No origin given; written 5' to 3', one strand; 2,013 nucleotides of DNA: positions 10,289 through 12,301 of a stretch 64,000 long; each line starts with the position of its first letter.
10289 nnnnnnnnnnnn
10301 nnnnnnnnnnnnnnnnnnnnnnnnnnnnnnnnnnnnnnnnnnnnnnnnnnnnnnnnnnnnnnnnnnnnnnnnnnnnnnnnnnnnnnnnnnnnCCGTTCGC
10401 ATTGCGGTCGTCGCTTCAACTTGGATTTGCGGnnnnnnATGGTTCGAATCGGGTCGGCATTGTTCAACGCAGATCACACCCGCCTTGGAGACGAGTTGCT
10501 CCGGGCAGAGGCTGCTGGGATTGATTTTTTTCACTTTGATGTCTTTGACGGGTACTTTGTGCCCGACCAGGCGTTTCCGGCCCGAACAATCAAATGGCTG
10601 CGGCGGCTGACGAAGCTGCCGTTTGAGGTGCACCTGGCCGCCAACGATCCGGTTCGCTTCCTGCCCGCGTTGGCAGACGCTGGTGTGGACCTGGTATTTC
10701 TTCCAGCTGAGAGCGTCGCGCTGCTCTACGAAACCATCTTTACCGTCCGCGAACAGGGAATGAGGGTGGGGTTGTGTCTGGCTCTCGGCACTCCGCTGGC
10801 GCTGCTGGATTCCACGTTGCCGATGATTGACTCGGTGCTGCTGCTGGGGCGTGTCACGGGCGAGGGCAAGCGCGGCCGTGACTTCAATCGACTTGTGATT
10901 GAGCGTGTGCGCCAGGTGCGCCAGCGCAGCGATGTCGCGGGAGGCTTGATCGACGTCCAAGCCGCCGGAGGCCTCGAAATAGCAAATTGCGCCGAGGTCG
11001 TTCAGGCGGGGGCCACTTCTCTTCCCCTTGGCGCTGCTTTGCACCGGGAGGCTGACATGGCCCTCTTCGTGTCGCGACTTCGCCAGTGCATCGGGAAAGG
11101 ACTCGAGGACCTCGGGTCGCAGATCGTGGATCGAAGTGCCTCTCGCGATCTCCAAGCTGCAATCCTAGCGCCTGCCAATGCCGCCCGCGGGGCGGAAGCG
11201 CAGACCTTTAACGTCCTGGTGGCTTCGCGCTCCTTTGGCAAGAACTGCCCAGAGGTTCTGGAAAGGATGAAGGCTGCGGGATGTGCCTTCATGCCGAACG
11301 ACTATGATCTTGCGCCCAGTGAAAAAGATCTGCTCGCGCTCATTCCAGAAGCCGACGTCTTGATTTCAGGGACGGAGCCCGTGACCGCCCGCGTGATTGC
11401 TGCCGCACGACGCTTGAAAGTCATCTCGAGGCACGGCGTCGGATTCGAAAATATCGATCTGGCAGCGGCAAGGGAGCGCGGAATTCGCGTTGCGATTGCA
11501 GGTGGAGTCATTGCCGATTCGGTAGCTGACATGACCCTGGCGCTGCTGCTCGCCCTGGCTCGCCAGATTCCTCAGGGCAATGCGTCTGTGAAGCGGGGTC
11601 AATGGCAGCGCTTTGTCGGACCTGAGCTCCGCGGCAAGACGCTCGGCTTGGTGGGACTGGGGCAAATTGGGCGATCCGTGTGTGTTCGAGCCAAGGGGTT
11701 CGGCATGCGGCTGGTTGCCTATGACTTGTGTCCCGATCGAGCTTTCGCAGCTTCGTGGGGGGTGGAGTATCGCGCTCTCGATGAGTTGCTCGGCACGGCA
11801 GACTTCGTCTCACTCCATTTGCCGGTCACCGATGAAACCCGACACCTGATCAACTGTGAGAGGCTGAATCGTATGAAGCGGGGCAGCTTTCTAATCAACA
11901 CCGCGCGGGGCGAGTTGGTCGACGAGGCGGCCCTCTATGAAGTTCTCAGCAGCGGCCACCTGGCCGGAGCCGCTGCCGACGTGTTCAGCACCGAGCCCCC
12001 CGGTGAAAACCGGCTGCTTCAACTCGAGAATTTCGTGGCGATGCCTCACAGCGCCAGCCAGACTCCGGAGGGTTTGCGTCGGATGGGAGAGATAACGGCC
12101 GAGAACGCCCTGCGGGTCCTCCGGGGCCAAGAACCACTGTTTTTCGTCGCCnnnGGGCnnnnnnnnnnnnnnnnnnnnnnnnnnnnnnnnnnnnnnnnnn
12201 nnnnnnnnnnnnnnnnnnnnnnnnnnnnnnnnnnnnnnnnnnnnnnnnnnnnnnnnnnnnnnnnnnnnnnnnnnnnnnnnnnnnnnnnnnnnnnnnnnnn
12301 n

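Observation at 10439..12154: Single-ORF fusion of a ribulose-phosphate-3-epimerase-like domain with a phosphoglycerate-dehydrogenase-like 2-hydroxyacid dehydrogenase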

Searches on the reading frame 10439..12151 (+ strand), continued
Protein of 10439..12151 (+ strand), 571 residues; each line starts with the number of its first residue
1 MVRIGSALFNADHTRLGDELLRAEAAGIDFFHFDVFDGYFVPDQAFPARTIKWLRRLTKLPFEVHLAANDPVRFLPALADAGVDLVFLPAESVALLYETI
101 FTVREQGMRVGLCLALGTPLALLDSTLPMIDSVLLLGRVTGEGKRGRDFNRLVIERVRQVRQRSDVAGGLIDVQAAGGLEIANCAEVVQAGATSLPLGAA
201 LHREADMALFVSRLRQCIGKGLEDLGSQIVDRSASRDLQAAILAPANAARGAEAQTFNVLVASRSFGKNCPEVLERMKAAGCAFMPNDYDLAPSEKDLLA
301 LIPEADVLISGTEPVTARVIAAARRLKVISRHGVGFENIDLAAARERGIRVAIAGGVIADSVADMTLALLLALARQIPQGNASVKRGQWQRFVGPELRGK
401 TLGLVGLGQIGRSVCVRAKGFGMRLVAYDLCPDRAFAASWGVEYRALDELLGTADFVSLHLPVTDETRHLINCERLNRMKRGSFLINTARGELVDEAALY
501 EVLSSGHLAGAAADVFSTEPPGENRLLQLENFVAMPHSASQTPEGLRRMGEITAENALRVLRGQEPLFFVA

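Call 35: search_protein_families(library=ncbifam, proteins=[L011:11689-12717:+, L011:7274-8068:+, L010:5964-6989:-, L013:7082-8470:+, L011:19202-20233:+, L011:14800-16662:+, L013:1780-2880:+], max_evalue=1e-10)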
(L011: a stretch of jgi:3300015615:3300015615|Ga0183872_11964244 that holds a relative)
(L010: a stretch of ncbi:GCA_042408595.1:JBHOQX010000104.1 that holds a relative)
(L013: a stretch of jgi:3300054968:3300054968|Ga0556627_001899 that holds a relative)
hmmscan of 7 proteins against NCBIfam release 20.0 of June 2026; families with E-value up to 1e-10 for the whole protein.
L011:11689-12717:+ (342 aa): 5 families
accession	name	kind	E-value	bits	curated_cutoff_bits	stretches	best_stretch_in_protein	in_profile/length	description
TIGR04380.1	myo_inos_iolG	equivalog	6.2e-25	87.8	355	1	6-232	2-231/330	inositol 2-dehydrogenase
NF052479.1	LevoglcsnDh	equivalog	1.2e-18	67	650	1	33-200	39-211/386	levoglucosan dehydrogenase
NF040723.1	UDP-GlcNAcDh_Arch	equivalog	1.9e-18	67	450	1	6-229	1-216/302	UDP-N-acetylglucosamine 3-dehydrogenase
NF041392.1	XylDh_Gfo6_Halo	equivalog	5.4e-18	64.9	350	1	3-264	14-281/350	D-xylose 1-dehydrogenase Gfo6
NF052679.1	InsChiInosDhIolG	equivalog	9e-11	41.4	540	0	6-153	3-153/343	bifunctional inositol 2-dehydrogenase/D-chiro-inositol 1-dehydrogenase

L011:7274-8068:+ (264 aa): 211 families (the best 25 are shown)
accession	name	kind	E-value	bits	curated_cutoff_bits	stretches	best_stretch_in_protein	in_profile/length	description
NF005390.0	PRK06935.1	equivalog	7.2e-71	238.6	369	1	5-255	9-257/258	2-dehydro-3-deoxy-D-gluconate 5-dehydrogenase KduD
TIGR01832.1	kduD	equivalog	6e-70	235.6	338.85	1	7-255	1-247/248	2-dehydro-3-deoxy-D-gluconate 5-dehydrogenase KduD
NF005559.1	PRK07231.1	subfamily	3.8e-67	226.4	215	1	9-254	2-248/249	glucose 1-dehydrogenase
NF004778.0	PRK06124.1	equivalog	3.3e-64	216.7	303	1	3-255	3-254/256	SDR family oxidoreductase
TIGR01830.1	3oxo_ACP_reduc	equivalog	1.2e-63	215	297.75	1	14-252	1-237/239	3-oxoacyl-[acyl-carrier-protein] reductase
NF005711.0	PRK07523.1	subfamily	1.9e-63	214.5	413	1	5-253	4-251/255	SDR family oxidoreductase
NF004198.0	PRK05653.1-3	equivalog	3.4e-62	210.1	296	1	8-253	4-246/248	3-oxoacyl-ACP reductase FabG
NF006528.0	PRK08993.1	subfamily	3.7e-62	210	430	1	4-255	3-252/253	2-dehydro-3-deoxy-D-gluconate 5-dehydrogenase KduD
NF004791.0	PRK06138.1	equivalog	7.2e-62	209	312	1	8-255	2-251/252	SDR family oxidoreductase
NF005488.0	PRK07097.1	equivalog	2.1e-60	204.1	369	1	5-255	4-259/266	gluconate 5-dehydrogenase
NF005309.0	PRK06841.1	subfamily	3.7e-60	203.6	286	1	5-253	9-252/255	GolD/DthD family dehydrogenase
NF006693.0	PRK09242.1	equivalog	6.2e-60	202.5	328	1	6-255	5-255/258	SDR family oxidoreductase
NF006070.0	PRK08213.1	subfamily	7.8e-60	202.6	279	1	4-253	5-256/259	gluconate 5-dehydrogenase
NF005983.0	PRK08085.1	equivalog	1.3e-59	201.9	408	1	6-255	4-252/254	gluconate 5-dehydrogenase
NF004197.0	PRK05653.1-1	equivalog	1.5e-57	195.1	332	1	8-253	4-246/249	3-oxoacyl-ACP reductase FabG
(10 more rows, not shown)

L010:5964-6989:- (341 aa): 1 family
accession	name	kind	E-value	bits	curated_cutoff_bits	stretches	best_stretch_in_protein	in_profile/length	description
NF042422.1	oxyalk_red_OleD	equivalog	4e-14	52.7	580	0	1-302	1-327/329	2-alkyl-3-oxoalkanoate reductase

L013:7082-8470:+ (462 aa): 1 family
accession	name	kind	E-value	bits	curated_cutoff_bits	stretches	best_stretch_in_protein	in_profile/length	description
TIGR02032.1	GG-red-SF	subfamily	4.4e-11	43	158.8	0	7-152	1-147/297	geranylgeranyl reductase family protein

L011:19202-20233:+ (343 aa): 2 families
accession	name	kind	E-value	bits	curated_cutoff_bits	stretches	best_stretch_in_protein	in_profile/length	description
NF007254.0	PRK09701.1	equivalog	1.9e-13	50.3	335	1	77-304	52-289/311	D-allose transporter substrate-binding protein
NF052284.1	rhzpin_SBP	equivalog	2e-13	50.1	420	1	74-300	26-253/289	rhizopine catabolism ABC transporter substrate-binding protein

L011:14800-16662:+ (620 aa): 1 family
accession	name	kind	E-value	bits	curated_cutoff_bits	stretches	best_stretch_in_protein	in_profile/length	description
NF049900.1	ApionLctnaseApnL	equivalog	7.1e-90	302.3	750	2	12-276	6-266/595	D-apionate lactonase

L013:1780-2880:+ (366 aa): 11 families
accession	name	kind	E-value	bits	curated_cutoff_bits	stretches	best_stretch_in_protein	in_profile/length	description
TIGR04180.1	EDH_00030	hypoth_equivalog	4.7e-31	108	475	1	25-257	1-228/297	NAD-dependent 4,6-dehydratase LegB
TIGR01179.1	galE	equivalog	1.8e-24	86.2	262.3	1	24-266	1-254/332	UDP-glucose 4-epimerase GalE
TIGR01181.1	dTDP_gluc_dehyt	equivalog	3e-24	85.7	365.1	1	24-344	1-313/321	dTDP-glucose 4,6-dehydratase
TIGR03466.1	HpnA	hypoth_equivalog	7.3e-21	74.4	367.65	1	24-274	2-235/327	hopanoid-associated sugar epimerase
NF042422.1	oxyalk_red_OleD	equivalog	7.7e-16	58.4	580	1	24-274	2-237/329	2-alkyl-3-oxoalkanoate reductase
NF007582.0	PRK10217.1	equivalog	4.6e-15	55.6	698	1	23-246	2-232/355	dTDP-glucose 4,6-dehydratase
TIGR01746.1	Thioester-redct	subfamily_domain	1.3e-13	50.9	213.35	1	25-285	2-278/371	thioester reductase domain-containing protein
TIGR01214.1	rmlD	equivalog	5.2e-13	48.7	224.05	1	24-230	1-175/285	dTDP-4-dehydrorhamnose reductase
NF047922.1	GDPFucSynFcl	equivalog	1.2e-12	47.9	500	1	23-343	3-302/308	GDP-L-fucose synthase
NF007956.0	PRK10675.1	subfamily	3.3e-12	46.2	394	1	24-182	2-157/338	UDP-glucose 4-epimerase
TIGR02197.1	heptose_epim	equivalog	1.3e-11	44.3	274.6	1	25-343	1-314/316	ADP-glyceromanno-heptose 6-epimerase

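Call 63: list_cluster_members(proteins=[window:10439-12151:+, window:12159-13649:+, window:13754-14788:+, window:34339-36282:+, window:19438-20364:+, window:14887-15633:+, window:32834-34174:+])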
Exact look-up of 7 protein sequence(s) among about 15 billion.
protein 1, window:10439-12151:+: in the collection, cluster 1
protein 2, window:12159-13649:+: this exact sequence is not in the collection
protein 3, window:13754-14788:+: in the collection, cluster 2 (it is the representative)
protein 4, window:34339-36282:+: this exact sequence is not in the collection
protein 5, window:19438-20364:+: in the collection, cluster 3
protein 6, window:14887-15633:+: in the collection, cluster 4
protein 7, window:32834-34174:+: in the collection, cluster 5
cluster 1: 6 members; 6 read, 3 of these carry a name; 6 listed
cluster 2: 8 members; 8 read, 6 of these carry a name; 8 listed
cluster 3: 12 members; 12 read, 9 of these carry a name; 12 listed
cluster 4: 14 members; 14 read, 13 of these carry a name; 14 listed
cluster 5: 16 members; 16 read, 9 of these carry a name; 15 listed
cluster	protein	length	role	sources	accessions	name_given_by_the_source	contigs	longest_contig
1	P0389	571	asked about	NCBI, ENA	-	-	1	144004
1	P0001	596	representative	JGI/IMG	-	ribulose-phosphate 3-epimerase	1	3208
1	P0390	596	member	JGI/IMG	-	ribulose-phosphate 3-epimerase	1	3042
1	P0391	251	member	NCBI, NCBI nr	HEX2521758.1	MAG TPA: hypothetical protein VHP35_06490, partial [Terriglobia bacterium] | hypothetical protein [Terriglobia bacterium]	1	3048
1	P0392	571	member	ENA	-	-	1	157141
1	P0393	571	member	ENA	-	-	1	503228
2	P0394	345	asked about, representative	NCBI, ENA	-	-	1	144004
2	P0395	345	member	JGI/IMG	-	L-gulonate 5-dehydrogenase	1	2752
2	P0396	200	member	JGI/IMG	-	L-gulonate 5-dehydrogenase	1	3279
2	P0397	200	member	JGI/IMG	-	L-gulonate 5-dehydrogenase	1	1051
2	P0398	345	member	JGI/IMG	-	L-gulonate 5-dehydrogenase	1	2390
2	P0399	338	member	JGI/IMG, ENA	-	2-desacetyl-2-hydroxyethyl bacteriochlorophyllide A dehydrogenase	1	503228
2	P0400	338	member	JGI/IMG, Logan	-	2-desacetyl-2-hydroxyethyl bacteriochlorophyllide A dehydrogenase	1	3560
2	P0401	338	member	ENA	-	-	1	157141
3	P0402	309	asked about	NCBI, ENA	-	-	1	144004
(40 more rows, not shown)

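Call 66: predict_structure(alignment_id=A2)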
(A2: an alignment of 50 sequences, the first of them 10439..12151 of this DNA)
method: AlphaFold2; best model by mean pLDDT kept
length: 571 residues; sequences in the alignment: 50
mean_pLDDT: 86.8   pTM: 0.65
mean pLDDT of the five models: 86.8, 85.1, 84.6, 84.6, 83.6
residues with pLDDT >= 90: 332; 70-90: 173; 50-70: 40; < 50: 26
segments of 3 or more residues with pLDDT < 50: 140-144, 230-236, 241-252
pLDDT, mean of each block of 10 residues (from residue 1): 92 91 95 81 81 97 93 96 96 90 97 89 91 80 57 91 88 90 90 94 88 88 66 47 42 78 91 94 90 91 97 93 96 86 94 83 89 70 68 73 93 91 93 86 96 97 89 97 93 96 95 88 90 79 83 94 88 69
secondary structure, 60 per line:
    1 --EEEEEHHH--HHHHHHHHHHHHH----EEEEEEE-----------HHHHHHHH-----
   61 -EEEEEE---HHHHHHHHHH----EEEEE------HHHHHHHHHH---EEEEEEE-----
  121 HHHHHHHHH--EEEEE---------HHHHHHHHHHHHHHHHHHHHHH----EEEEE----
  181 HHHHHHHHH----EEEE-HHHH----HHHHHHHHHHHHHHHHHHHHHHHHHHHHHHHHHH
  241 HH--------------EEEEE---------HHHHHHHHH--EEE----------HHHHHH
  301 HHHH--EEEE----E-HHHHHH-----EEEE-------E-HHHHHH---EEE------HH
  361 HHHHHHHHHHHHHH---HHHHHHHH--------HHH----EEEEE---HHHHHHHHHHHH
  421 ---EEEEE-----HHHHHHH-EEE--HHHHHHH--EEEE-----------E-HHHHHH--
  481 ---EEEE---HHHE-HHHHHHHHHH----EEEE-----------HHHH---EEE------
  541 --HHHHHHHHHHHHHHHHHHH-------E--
elements in order: E3-7 H13-25 E30-36 H48-55 E62-67 H71-80 E85-89 H96-105 E109-115 H121-129 E132-136 H146-167 E172-176 H181-189 E194-197 H199-202 H207-242 E257-261 H271-279 E282-284 H295-304 E307-310 H317-322 E328-331 H341-346 E350-352 H359-374 H378-385 E401-405 H409-420 E424-428 H434-440 E442-444 H447-453 E456-459 H473-478 E484-487 H496-505 E510-513 H525-528 E532-534 H543-561

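Call 68: fold_search(model_id=the predicted structure, library=pdb)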
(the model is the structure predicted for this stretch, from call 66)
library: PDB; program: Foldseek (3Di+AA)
matches with E <= 10: 1954; with E <= 0.001: 935
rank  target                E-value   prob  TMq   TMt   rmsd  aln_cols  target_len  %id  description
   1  2cuk_A                6.4e-24  1.00  0.47  0.81   4.0       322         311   43  Crystal structure of TT0316 protein from Thermus thermophilus HB8 (released 2006-08-15)
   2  2dbq                  5.6e-23  1.00  0.50  0.84   3.2       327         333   35  Crystal Structure of Glyoxylate Reductase (PH0597) from Pyrococcus horikoshii OT3, Complexed with NADP (I41) (released 2006-06-16)
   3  5aov                  6.4e-23  1.00  0.51  0.84   3.1       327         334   36  Ternary Crystal Structure of Pyrococcus furiosus Glyoxylate Hydroxypyruvate Reductase in presence of glyoxylate (released 2016-03-02)
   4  3ddn_B                7.0e-23  1.00  0.45  0.49   4.6       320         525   40  Crystal structure of hydroxypyruvic acid phosphate bound D-3-phosphoglycerate dehydrogenase in mycobacterium tuberculo (released 2008-07-22)
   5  9m0t                  7.7e-23  1.00  0.50  0.84   3.7       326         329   31  Crystal structure of Glyoxylate/Hydroxypyruvate Reductase in complex from Bacillus subtilis with formate at near-atomic  (released 2026-01-21)
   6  2d0i_A                8.4e-23  1.00  0.50  0.83   3.3       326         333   34  Crystal Structure PH0520 protein from Pyrococcus horikoshii OT3 (released 2006-02-02)
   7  6bii_A                1.8e-22  1.00  0.50  0.83   3.2       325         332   36  Crystal Structure of Pyrococcus yayanosii Glyoxylate Hydroxypyruvate Reductase in complex with NADP and malonate (re-r (released 2018-01-17)
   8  9a5q_A                1.9e-22  1.00  0.49  0.83   3.9       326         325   32  Integrative model of TKRA-RECF by crosslinking MS and deep learning (released 2024-09-18)
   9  1wwk_B                2.6e-22  1.00  0.43  0.75   4.7       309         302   38  Crystal structure of phosphoglycerate dehydrogenase from Pyrococcus horikoshii OT3 (released 2006-01-17)
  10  6rj3_A                4.3e-22  1.00  0.43  0.77   4.5       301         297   38  Crystal structure of PHGDH in complex with compound 15 (released 2019-08-07)
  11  1wwk_A                4.9e-22  1.00  0.45  0.78   4.2       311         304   38  Crystal structure of phosphoglycerate dehydrogenase from Pyrococcus horikoshii OT3 (released 2006-01-17)
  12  6ih4_A                6.7e-22  1.00  0.42  0.66   6.1       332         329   30  Crystal structure of Phosphite Dehydrogenase mutant I151R/P176E from Ralstonia sp. 4506 (released 2019-03-13)
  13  6ih4_B                8.8e-22  1.00  0.45  0.73   5.3       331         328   30  Crystal structure of Phosphite Dehydrogenase mutant I151R/P176E from Ralstonia sp. 4506 (released 2019-03-13)
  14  6ih2_A                9.6e-22  1.00  0.42  0.67   5.9       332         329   30  Crystal structure of Phosphite Dehydrogenase from Ralstonia sp. 4506 (released 2019-03-13)
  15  2h1s_A                1.1e-21  1.00  0.50  0.86   3.0       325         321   32  Crystal Structure of a Glyoxylate/Hydroxypyruvate reductase from Homo sapiens (released 2006-06-27)
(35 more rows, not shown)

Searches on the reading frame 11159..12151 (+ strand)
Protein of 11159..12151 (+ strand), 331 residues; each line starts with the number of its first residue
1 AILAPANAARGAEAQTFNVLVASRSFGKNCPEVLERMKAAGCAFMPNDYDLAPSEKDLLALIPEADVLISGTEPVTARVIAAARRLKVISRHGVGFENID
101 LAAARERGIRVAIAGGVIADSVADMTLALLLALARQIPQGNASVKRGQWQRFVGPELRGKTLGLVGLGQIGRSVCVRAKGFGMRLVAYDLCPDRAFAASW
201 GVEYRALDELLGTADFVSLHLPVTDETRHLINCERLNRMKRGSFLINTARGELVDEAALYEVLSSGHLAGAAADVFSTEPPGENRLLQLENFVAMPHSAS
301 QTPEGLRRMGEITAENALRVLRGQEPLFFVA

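Call 14: search_solved_structures(query=window:11159-12151:+, max_evalue=1e-20, show_alignments=2)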
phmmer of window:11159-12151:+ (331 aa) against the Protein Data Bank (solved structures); distinct sequences matched with E-value up to 1e-20: 148 (the best 60 are shown).
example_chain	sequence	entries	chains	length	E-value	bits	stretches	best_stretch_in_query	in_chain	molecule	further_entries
3ddn_A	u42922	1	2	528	1.8e-62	214.3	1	53-324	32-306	D-3-phosphoglycerate dehydrogenase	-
1ygy_A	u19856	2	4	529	1.8e-62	214.3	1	53-324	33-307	D-3-phosphoglycerate dehydrogenase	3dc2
6plf_A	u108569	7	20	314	4.6e-61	209.6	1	54-324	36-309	D-3-phosphoglycerate dehydrogenase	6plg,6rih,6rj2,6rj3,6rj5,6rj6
6cwa_A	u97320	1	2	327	5.2e-61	209.5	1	54-324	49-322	D-3-phosphoglycerate dehydrogenase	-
7cvp_A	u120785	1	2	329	5.3e-61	209.4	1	54-324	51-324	D-3-phosphoglycerate dehydrogenase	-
2g76_A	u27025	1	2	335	5.7e-61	209.3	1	54-324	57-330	D-3-phosphoglycerate dehydrogenase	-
7dkm_A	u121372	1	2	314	1.4e-60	208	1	54-314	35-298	D-3-phosphoglycerate dehydrogenase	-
7ewh_A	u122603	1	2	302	1.7e-60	207.8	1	54-314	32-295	D-3-phosphoglycerate dehydrogenase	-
5n6c_A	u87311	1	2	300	1.8e-60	207.7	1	54-314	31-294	D-3-phosphoglycerate dehydrogenase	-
2cuk_A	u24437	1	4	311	2e-58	201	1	56-326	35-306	glycerate dehydrogenase/glyoxylate reductase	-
1wwk_A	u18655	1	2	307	2.8e-57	197.2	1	35-323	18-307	phosphoglycerate dehydrogenase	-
5aov_A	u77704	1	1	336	4.8e-57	196.5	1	53-327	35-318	GLYOXYLATE REDUCTASE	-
2dbq_A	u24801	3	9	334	2.9e-56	193.9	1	57-327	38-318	Glyoxylate reductase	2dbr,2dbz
6bii_A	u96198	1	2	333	1.3e-55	191.8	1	57-327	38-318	Glyoxylate reductase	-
9jcm_A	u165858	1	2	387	3.3e-55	190.4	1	5-310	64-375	D-3-phosphoglycerate dehydrogenase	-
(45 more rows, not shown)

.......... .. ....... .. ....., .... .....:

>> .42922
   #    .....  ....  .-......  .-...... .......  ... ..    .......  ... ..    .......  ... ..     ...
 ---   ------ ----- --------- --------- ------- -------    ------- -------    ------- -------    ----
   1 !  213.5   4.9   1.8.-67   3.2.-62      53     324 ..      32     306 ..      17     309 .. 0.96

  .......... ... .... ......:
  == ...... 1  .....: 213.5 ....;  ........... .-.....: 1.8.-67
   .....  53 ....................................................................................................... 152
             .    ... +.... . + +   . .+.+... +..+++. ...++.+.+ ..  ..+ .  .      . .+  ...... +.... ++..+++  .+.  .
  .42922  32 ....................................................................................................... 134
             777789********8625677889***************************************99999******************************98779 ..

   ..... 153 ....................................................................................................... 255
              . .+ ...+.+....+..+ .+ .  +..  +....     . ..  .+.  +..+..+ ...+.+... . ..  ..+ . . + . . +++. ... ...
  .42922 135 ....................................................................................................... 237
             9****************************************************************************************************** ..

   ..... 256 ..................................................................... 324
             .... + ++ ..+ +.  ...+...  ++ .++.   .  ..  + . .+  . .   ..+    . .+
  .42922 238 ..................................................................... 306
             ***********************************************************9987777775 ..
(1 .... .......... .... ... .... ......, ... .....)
